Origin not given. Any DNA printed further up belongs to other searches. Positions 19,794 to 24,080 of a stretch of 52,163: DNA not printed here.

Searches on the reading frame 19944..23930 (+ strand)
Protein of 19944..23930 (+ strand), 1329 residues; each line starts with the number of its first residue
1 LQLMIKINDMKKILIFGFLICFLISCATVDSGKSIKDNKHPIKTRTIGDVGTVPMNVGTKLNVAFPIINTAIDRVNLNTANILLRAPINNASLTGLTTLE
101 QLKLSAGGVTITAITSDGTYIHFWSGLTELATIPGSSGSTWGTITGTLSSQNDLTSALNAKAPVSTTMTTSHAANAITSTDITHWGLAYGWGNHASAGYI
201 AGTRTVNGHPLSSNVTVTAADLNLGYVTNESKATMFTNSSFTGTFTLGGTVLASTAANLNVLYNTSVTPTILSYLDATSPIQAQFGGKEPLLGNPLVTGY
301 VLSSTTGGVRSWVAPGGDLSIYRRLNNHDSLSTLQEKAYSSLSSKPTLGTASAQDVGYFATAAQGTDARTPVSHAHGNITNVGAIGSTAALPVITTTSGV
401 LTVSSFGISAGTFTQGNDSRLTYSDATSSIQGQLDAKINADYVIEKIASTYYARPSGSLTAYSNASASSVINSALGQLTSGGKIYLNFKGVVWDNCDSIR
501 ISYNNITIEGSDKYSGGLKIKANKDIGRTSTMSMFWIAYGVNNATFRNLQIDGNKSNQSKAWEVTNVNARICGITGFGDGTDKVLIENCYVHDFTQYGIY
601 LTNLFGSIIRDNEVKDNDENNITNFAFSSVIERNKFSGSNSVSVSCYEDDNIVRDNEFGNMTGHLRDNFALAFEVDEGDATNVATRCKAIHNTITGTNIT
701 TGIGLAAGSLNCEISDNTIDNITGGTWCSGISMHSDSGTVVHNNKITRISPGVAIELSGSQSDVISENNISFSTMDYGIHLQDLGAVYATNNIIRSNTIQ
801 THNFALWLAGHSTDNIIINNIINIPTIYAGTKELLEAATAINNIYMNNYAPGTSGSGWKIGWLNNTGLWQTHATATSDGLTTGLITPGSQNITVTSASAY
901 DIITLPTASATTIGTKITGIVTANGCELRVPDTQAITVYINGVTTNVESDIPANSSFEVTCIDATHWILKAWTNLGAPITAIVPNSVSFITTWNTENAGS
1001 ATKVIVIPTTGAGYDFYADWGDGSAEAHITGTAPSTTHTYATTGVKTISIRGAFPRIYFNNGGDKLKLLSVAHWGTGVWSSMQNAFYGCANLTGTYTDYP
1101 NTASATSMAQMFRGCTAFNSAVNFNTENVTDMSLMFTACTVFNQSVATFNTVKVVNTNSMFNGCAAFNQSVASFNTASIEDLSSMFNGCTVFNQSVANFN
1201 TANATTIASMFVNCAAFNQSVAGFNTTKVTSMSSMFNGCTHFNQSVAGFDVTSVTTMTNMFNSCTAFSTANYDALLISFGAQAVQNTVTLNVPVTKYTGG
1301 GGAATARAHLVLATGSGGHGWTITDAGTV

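Call 46: search_protein_families(library=phrogs, proteins=[window:19944-23930:+], max_evalue=0.001)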
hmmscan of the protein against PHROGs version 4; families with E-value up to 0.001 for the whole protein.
window:19944-23930:+ (1329 aa): 3 families
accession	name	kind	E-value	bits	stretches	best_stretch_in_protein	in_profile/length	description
phrog_22899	-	unknown function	8.7e-40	137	2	1081-1269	933-1115/1857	-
phrog_17273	-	unknown function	3.9e-32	111.6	1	1071-1268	1179-1376/1713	-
phrog_3649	-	unknown function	1.4e-16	61.6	2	1125-1263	185-326/375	-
